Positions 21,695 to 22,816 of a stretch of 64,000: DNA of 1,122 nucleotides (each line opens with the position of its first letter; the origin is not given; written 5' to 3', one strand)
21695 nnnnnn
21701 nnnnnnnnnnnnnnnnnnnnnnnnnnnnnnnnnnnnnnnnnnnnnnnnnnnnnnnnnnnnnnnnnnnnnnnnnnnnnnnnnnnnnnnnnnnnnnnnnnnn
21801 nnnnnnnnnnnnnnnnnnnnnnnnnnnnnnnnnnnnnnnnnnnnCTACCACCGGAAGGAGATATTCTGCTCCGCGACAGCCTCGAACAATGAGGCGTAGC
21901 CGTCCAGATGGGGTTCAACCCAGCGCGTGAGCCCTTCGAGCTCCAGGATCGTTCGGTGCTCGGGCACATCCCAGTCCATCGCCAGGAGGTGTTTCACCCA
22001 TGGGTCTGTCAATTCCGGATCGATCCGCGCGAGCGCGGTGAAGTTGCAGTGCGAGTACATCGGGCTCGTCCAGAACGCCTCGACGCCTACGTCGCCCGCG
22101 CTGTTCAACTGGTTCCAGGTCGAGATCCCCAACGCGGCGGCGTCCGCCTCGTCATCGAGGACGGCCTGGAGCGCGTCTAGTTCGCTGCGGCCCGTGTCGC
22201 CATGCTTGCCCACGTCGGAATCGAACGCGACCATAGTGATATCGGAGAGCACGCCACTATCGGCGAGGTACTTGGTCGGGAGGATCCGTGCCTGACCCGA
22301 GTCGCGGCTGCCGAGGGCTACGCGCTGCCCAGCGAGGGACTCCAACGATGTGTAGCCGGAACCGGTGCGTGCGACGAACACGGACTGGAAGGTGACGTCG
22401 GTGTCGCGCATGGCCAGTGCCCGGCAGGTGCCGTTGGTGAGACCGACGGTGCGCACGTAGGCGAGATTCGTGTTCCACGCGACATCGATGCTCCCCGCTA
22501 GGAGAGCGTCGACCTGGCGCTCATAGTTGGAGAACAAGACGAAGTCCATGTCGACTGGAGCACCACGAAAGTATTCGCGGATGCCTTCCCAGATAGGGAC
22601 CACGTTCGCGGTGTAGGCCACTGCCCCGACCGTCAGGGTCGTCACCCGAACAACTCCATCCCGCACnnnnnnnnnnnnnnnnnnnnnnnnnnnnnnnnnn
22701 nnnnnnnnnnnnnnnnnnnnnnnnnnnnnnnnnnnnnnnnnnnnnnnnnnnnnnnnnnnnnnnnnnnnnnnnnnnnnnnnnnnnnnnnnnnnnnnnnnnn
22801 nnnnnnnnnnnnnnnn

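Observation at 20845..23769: Uncharacterised tightly coupled operon: ACAD-fold flavoprotein + leaderless PhnD-type binding protein + radical SAM enzyme with an N-terminal extension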

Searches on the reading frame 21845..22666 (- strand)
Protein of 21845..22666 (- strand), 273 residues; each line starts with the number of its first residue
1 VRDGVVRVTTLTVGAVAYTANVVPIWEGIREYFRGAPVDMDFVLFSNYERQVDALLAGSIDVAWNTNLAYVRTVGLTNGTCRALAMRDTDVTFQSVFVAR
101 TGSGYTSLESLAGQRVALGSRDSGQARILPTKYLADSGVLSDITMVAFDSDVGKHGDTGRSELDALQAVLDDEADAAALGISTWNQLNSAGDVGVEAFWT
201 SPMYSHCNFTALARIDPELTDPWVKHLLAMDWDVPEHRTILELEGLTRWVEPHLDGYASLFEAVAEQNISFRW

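Call 4: search_protein_families(library=pfam, proteins=[window:21845-22666:-], max_evalue=0.01)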
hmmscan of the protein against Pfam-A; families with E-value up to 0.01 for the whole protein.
window:21845-22666:- (273 aa): 2 families
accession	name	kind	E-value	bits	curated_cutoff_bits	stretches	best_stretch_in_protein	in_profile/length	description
PF12974.12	Phosphonate-bd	-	5.8e-31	108.1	27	1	37-256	28-241/242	ABC transporter, phosphonate, periplasmic substrate-binding protein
PF09084.16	NMT1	-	0.00035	21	20.5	1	31-192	14-159/216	NMT1/THI5 like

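Call 5: search_protein_families(library=ncbifam, proteins=[window:21845-22666:-], max_evalue=0.01)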
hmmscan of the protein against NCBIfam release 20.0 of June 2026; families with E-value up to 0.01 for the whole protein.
window:21845-22666:- (273 aa): 6 families
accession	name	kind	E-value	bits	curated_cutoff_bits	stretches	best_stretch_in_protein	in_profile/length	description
NF049985.1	SBP_like_Rv1680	exception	1.2e-129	431.6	400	1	10-273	2-268/268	Rv1680 family SBP-like protein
TIGR04553.1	ABC_peri_selen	hypoth_equivalog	2.9e-25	89.2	250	1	36-265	30-259/266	putative selenate ABC transporter substrate-binding protein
TIGR01098.1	3A0109s03R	subfamily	1.7e-17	63.7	112.05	1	38-223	63-246/253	phosphate/phosphite/phosphonate ABC transporter substrate-binding protein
TIGR03431.1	PhnD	equivalog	3.5e-09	36.5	261.1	1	20-193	40-208/288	phosphonate ABC transporter substrate-binding protein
TIGR01728.1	SsuA_fam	subfamily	3.7e-06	26.4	163.5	1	38-125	30-115/290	aliphatic sulfonate ABC transporter substrate-binding protein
TIGR02122.1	TRAP_TAXI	subfamily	0.0057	15.6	84.35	0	97-126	125-154/320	TAXI family TRAP transporter solute-binding subunit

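Call 22: search_solved_structures(query=window:21845-22645:-, max_evalue=0.01)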
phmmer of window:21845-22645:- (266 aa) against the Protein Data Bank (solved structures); distinct sequences matched with E-value up to 0.01: 5.
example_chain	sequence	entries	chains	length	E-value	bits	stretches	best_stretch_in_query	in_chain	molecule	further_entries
7s6g_A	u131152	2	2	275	1.5e-17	67.2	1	31-251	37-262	Phosphonate ABC type transporter/ substrate binding component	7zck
5lq5_A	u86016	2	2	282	1.1e-09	41.4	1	26-255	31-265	Putative phosphonate binding protein for ABC transporter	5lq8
5o2j_A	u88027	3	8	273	4.7e-07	32.8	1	33-133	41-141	Probable phosphite transport system-binding protein PtxB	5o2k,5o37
5lv1_A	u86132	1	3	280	5e-07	32.7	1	13-133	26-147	PtxB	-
5jvb_A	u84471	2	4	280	0.00021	24.1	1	14-128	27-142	Phosphonate ABC transporter, periplasmic phosphonate-binding protein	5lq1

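Call 29: find_homologous_proteins(query=window:21845-22645:-)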
Query window:21845-22645:- (266 aa): 6579 proteins with E <= 0.001 among 8000 candidates; the best 120 are listed.
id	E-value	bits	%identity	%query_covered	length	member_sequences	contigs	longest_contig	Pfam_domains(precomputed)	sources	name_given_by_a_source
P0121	1.3e-159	548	92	100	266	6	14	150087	PF12974.13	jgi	jgi:phosphonate transport system substrate-binding protein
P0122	1.1e-156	538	89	100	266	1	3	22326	PF12974.13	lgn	-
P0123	3.1e-155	533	89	100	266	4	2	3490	PF12974.13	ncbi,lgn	-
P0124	1.4e-154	531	91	98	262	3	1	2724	PF12974.13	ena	-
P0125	1.2e-150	518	87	98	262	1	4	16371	PF12974.13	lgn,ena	-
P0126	2.9e-148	510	84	100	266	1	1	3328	PF12974.13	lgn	-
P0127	8.3e-146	502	83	100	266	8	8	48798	PF12974.13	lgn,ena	-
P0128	1.2e-143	495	81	100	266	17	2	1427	PF12974.13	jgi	-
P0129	8.3e-142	489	79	100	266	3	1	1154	PF12974.13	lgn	-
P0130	6.4e-138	477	78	100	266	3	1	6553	PF12974.13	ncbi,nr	ncbi:MAG: PhnD/SsuA/transferrin family substrate-binding protein [Actinomycetota bacterium]|nr:PhnD/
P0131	2.7e-131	455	77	99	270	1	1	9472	PF12974.13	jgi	jgi:ABC-type phosphate/phosphonate transport system substrate-binding protein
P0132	1.3e-130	453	76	100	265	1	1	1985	PF12974.13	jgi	jgi:phosphonate transport system substrate-binding protein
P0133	9.3e-129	447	75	99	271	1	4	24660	PF12974.13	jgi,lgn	jgi:ABC-type phosphate/phosphonate transport system substrate-binding protein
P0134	3.5e-128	445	75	100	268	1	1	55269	PF12974.13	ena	-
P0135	6.9e-128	444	73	100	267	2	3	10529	PF09084.17,PF12974.13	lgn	-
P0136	1.3e-127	443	73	100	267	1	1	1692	PF09084.17,PF12974.13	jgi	jgi:ABC-type phosphate/phosphonate transport system substrate-binding protein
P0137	1.4e-127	443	74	100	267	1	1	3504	PF12974.13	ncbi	-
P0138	3.2e-127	441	74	100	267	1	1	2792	PF12974.13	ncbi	ncbi:MAG: PhnD/SsuA/transferrin family substrate-binding protein [Candidatus Nanopelagicales bacteri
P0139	4.2e-127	441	73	100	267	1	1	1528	PF09084.17,PF12974.13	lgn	-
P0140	1.4e-126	439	73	100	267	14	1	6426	PF09084.17,PF12974.13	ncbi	-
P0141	2.2e-126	439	72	99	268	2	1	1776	PF09084.17,PF12974.13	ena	-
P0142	6.0e-126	437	74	100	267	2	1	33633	PF12974.13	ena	-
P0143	8.6e-126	437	73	100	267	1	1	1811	PF12974.13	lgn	-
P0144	3.2e-125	435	73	100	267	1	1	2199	PF12974.13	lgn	-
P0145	6.8e-125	434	73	100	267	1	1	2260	PF12974.13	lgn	-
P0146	2.2e-124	432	73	99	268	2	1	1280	PF09084.17,PF12974.13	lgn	-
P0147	4.8e-124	431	73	100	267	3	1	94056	PF12974.13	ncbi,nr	ncbi:MAG: PhnD/SsuA/transferrin family substrate-binding protein [Micropruina sp.]|nr:PhnD/SsuA/tran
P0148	6.0e-124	431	73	100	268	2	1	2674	PF12974.13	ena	-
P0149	8.7e-124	430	71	100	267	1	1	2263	PF12974.13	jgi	jgi:phosphonate transport system substrate-binding protein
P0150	1.5e-123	429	73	100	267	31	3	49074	PF12974.13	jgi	jgi:phosphonate transport system substrate-binding protein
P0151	1.7e-123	429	73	100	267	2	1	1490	PF12974.13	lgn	-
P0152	5.3e-123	428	72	100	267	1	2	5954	PF12974.13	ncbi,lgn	-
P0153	7.5e-123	427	72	100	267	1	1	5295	PF12974.13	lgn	-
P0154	1.0e-122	427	72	100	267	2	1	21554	PF12974.13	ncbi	ncbi:MAG: PhnD/SsuA/transferrin family substrate-binding protein [Frankiaceae bacterium]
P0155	9.1e-122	424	71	100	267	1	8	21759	PF12974.13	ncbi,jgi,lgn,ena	-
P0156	1.0e-121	423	71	100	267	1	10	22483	PF09084.17,PF12974.13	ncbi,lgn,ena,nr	ncbi:MAG: PhnD/SsuA/transferrin family substrate-binding protein [Actinomycetota bacterium]|nr:PhnD/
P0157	1.9e-121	423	71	99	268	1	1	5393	PF12974.13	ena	-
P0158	6.7e-121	421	70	100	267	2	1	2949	PF12974.13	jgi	jgi:phosphonate transport system substrate-binding protein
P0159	2.4e-120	419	72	100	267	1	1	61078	PF12974.13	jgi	-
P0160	6.7e-118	411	67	100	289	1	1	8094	PF12974.13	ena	-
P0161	1.9e-117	409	67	100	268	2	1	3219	PF12974.13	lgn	-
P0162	2.7e-116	406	69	100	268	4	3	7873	PF09084.17,PF12974.13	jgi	jgi:phosphonate transport system substrate-binding protein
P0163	6.8e-116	404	68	99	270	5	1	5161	PF12974.13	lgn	-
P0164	1.1e-115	404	67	99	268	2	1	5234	PF12974.13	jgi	jgi:phosphonate transport system substrate-binding protein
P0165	1.8e-115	403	67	99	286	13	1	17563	PF12974.13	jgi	-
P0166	1.9e-115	403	66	99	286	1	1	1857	PF12974.13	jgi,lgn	jgi:ABC-type phosphate/phosphonate transport system substrate-binding protein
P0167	3.1e-115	402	67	99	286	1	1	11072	PF12974.13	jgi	jgi:phosphonate transport system substrate-binding protein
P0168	7.2e-115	401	68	100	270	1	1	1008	PF12974.13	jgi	jgi:ABC-type phosphate/phosphonate transport system substrate-binding protein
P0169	1.3e-114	400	68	100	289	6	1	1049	PF12974.13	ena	-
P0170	1.6e-114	400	68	99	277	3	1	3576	PF09084.17,PF12974.13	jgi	jgi:phosphonate transport system substrate-binding protein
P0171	2.6e-114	399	67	99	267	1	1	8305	PF12974.13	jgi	jgi:phosphonate transport system substrate-binding protein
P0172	3.3e-114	399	69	97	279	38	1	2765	PF09084.17,PF12974.13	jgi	jgi:ABC-type phosphate/phosphonate transport system substrate-binding protein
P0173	6.3e-114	398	68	100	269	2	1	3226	PF12974.13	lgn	-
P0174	9.9e-114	397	67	99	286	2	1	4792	PF12974.13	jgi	jgi:phosphonate transport system substrate-binding protein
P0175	1.6e-113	397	67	99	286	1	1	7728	PF12974.13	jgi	jgi:ABC-type phosphate/phosphonate transport system substrate-binding protein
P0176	2.2e-113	396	68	99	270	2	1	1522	PF12974.13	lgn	-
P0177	2.4e-113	396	68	99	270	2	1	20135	PF12974.13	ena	-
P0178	4.8e-113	395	66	99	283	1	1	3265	PF12974.13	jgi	jgi:ABC-type phosphate/phosphonate transport system substrate-binding protein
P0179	5.3e-113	395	67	100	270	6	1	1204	PF12974.13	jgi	jgi:phosphonate transport system substrate-binding protein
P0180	6.0e-113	395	67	100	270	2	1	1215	PF12974.13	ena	-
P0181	6.6e-113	395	67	99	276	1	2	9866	PF12974.13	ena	-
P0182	7.2e-113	394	66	99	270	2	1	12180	PF12974.13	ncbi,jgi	-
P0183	1.0e-112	394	67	99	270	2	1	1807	PF12974.13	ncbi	-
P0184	1.1e-112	394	65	99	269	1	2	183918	PF09084.17,PF12974.13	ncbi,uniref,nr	ncbi:Rv1680 family SBP-like protein [Actinoplanes auranticolor]|uniref:ABC-type phosphate/phosphonat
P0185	1.5e-112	393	67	99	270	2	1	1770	PF12974.13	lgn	-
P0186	2.4e-112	393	65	100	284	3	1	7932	PF12974.13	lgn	-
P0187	2.5e-112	393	66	100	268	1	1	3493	PF09084.17,PF12974.13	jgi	jgi:phosphonate transport system substrate-binding protein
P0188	2.9e-112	392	65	100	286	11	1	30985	PF12974.13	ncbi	-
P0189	3.3e-112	392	66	99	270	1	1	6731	PF09084.17,PF12974.13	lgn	-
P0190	4.7e-112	392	67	99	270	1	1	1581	PF09084.17,PF12974.13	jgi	-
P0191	5.3e-112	392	67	99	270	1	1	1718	PF12974.13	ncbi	-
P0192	5.4e-112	392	67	99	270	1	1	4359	PF09084.17,PF12974.13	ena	-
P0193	7.6e-112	391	67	100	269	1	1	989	PF12974.13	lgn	-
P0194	8.0e-112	391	66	99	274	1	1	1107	PF12974.13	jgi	jgi:ABC-type phosphate/phosphonate transport system substrate-binding protein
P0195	8.3e-112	391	66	99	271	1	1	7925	PF09084.17,PF12974.13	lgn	-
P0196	8.7e-112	391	66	99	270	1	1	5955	PF09084.17,PF12974.13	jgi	jgi:ABC-type phosphate/phosphonate transport system substrate-binding protein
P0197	1.1e-111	391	66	100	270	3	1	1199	PF12974.13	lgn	-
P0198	1.1e-111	391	67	99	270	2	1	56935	PF12974.13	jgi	-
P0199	1.2e-111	390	67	99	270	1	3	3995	PF09084.17,PF12974.13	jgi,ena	-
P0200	1.2e-111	390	67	99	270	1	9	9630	PF09084.17,PF12974.13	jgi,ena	jgi:ABC-type phosphate/phosphonate transport system substrate-binding protein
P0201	1.2e-111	390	64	99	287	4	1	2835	PF12974.13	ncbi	-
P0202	1.2e-111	390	67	99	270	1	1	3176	PF09084.17,PF12974.13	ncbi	-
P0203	1.2e-111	390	67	99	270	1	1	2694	PF09084.17,PF12974.13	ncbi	-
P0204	1.4e-111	390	67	99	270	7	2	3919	PF09084.17,PF12974.13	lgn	-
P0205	1.4e-111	390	66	99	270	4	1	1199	PF09084.17,PF12974.13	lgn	-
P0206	1.4e-111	390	65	99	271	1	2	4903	PF12974.13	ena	-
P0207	1.7e-111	390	67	99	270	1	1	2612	PF09084.17,PF12974.13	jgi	-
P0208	1.8e-111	390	67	99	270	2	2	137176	PF09084.17,PF12974.13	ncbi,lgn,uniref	ncbi:Rv1680 family SBP-like protein [Actinophytocola sp.]|uniref:Rv1680 family SBP-like protein n=1 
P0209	2.1e-111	390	66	100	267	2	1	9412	PF09084.17,PF12974.13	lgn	-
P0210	2.3e-111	390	63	99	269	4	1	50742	PF12974.13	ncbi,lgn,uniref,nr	ncbi:MAG: PhnD/SsuA/transferrin family substrate-binding protein [Candidatus Dormibacteraeota bacter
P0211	2.4e-111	389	67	99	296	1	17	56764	PF12974.13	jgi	jgi:phosphonate transport system substrate-binding protein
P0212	2.4e-111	389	67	99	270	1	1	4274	PF09084.17,PF12974.13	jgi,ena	-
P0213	3.3e-111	389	67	100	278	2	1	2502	PF09084.17,PF12974.13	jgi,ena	-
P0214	3.9e-111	389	66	99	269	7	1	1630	PF09084.17,PF12974.13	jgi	jgi:ABC-type phosphate/phosphonate transport system substrate-binding protein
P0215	5.4e-111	388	66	99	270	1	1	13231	PF12974.13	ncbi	-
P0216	5.8e-111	388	66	100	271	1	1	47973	PF09084.17,PF12974.13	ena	-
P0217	7.1e-111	388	65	99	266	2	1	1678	PF09084.17,PF12974.13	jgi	jgi:ABC-type phosphate/phosphonate transport system substrate-binding protein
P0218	1.1e-110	387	67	99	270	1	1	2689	PF09084.17,PF12974.13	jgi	jgi:ABC-type phosphate/phosphonate transport system substrate-binding protein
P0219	1.1e-110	387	66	98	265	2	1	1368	PF09084.17,PF12974.13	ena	-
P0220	1.1e-110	387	65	100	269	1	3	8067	PF09084.17,PF12974.13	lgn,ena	-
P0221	1.1e-110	387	67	99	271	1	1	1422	PF09084.17,PF12974.13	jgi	jgi:phosphonate transport system substrate-binding protein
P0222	1.2e-110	387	66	100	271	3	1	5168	PF12974.13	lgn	-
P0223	1.3e-110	387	66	99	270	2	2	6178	PF09084.17,PF12974.13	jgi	-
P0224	1.4e-110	387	66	99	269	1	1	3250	PF12974.13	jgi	jgi:ABC-type phosphate/phosphonate transport system substrate-binding protein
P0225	1.6e-110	387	66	99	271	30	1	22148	PF12974.13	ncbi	ncbi:MAG: Rv1680 family SBP-like protein [Nocardioides sp.]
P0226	1.6e-110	387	68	99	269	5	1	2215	PF12974.13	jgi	jgi:ABC-type phosphate/phosphonate transport system substrate-binding protein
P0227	1.6e-110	387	65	99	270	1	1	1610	PF09084.17,PF12974.13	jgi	jgi:phosphonate transport system substrate-binding protein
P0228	1.7e-110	387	65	100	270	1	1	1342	PF12974.13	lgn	-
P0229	2.0e-110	386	67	99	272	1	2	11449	PF12974.13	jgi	jgi:ABC-type phosphate/phosphonate transport system substrate-binding protein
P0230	2.0e-110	386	67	98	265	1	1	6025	PF09084.17,PF12974.13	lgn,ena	-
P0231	2.1e-110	386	66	99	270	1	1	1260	PF12974.13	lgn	-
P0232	2.1e-110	386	66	100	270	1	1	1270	PF12974.13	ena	-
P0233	2.2e-110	386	65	99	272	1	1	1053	PF12974.13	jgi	jgi:ABC-type phosphate/phosphonate transport system substrate-binding protein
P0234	2.6e-110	386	67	99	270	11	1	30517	PF12974.13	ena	-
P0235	2.9e-110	386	67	99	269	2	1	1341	PF12974.13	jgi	jgi:phosphonate transport system substrate-binding protein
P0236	3.2e-110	386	66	99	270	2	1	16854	PF12974.13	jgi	-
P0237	3.2e-110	386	66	99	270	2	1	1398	PF09084.17,PF12974.13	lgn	-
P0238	3.3e-110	386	66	99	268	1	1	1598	PF12974.13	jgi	jgi:ABC-type phosphate/phosphonate transport system substrate-binding protein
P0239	3.8e-110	386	66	99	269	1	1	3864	PF12974.13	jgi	jgi:ABC-type phosphate/phosphonate transport system substrate-binding protein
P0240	4.2e-110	385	65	99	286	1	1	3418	PF12974.13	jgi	jgi:ABC-type phosphate/phosphonate transport system substrate-binding protein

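Call 39: predict_structure(alignment_id=A3)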
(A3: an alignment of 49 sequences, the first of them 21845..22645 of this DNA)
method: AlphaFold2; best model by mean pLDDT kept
length: 266 residues; sequences in the alignment: 49
mean_pLDDT: 94.7   pTM: 0.90
mean pLDDT of the five models: 94.7, 93.8, 93.6, 91.1, 90.6
residues with pLDDT >= 90: 240; 70-90: 22; 50-70: 4; < 50: 0
segments of 3 or more residues with pLDDT < 50: none
pLDDT, mean of each block of 10 residues (from residue 1): 91 87 96 95 96 97 97 97 96 97 98 94 98 98 78 92 98 94 92 97 96 97 97 93 97 98 93
secondary structure, 60 per line:
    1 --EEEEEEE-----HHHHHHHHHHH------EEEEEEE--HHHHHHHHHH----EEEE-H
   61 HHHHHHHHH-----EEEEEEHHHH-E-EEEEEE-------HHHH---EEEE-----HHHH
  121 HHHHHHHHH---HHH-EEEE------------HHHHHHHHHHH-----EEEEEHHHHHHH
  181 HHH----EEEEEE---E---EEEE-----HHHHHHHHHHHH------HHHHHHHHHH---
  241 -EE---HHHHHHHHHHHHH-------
elements in order: E3-9 H15-25 E32-38 H41-50 E55-58 H60-69 E75-80 H81-84 E88-93 H101-104 E108-111 H117-129 E137-140 H153-163 E169-173 H174-183 E188-193 E201-204 H210-221 H228-237 H247-259

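Call 41: fold_search(model_id=the predicted structure, library=pdb)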
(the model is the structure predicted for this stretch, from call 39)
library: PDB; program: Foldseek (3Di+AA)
matches with E <= 10: 1924; with E <= 0.001: 1253
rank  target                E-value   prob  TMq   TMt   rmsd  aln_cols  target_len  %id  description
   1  7s6g                  3.4e-24  1.00  0.74  0.72   3.9       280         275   25  Crystal structure of PhnD from Synechococcus MITS9220 in complex with phosphate (released 2021-10-27)
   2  5lq5                  3.9e-24  1.00  0.73  0.71   4.3       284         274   23  1.46 A resolution structure of PhnD1 from Prochlorococcus marinus (MIT 9301) in complex with phosphite (released 2017-12-06)
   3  5lq8                  2.9e-23  1.00  0.73  0.72   4.0       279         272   22  1.52 A resolution structure of PhnD1 from Prochlorococcus marinus (MIT 9301) in complex with methylphosphonate (released 2017-12-06)
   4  5lq1_A                6.6e-21  1.00  0.70  0.71   4.4       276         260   18  1.41 A resolution structure of PtxB from Trichodesmium erythraeum IMS101 in complex with methylphosphonate (released 2017-12-06)
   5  5o2k_B                1.1e-20  1.00  0.72  0.73   4.4       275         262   19  Native apo-structure of Pseudomonas stutzeri PtxB to 2.1 A resolution (released 2017-12-06)
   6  5o2k_C                1.6e-20  1.00  0.72  0.74   4.4       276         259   20  Native apo-structure of Pseudomonas stutzeri PtxB to 2.1 A resolution (released 2017-12-06)
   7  5o2k_E                1.9e-20  1.00  0.73  0.75   4.4       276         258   20  Native apo-structure of Pseudomonas stutzeri PtxB to 2.1 A resolution (released 2017-12-06)
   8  5o37                  3.1e-20  1.00  0.70  0.71   4.3       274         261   19  Pseudomonas stutzeri PtxB in complex with methylphosphonate (MPn) to 1.37 A resolution (released 2017-12-06)
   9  5lq1_B                4.0e-20  1.00  0.68  0.70   4.3       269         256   18  1.41 A resolution structure of PtxB from Trichodesmium erythraeum IMS101 in complex with methylphosphonate (released 2017-12-06)
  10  5lv1_A                4.6e-20  1.00  0.72  0.72   4.1       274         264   21  2.12 A resolution structure of PtxB from Prochlorococcus marinus (MIT 9301) in complex with phosphite (released 2017-12-06)
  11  5o2j                  5.6e-20  1.00  0.70  0.71   4.3       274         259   18  Pseudomonas stutzeri PtxB in complex with phosphite to 1.52 A resolution (released 2017-12-06)
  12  5o2k_A                6.9e-20  1.00  0.72  0.72   4.6       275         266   20  Native apo-structure of Pseudomonas stutzeri PtxB to 2.1 A resolution (released 2017-12-06)
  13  5jvb_A                2.2e-19  1.00  0.68  0.71   4.4       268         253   18  1.95A resolution structure of PtxB from Trichodesmium erythraeum IMS101 in complex with phosphite (released 2017-11-29)
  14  6xl2                  2.6e-19  1.00  0.73  0.75   4.0       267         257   16  Structure of the arsenate-bound form of ArrX from Chrysiogenes arsenatis (released 2021-02-17)
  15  5o2k_F                2.6e-19  1.00  0.71  0.73   4.5       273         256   20  Native apo-structure of Pseudomonas stutzeri PtxB to 2.1 A resolution (released 2017-12-06)
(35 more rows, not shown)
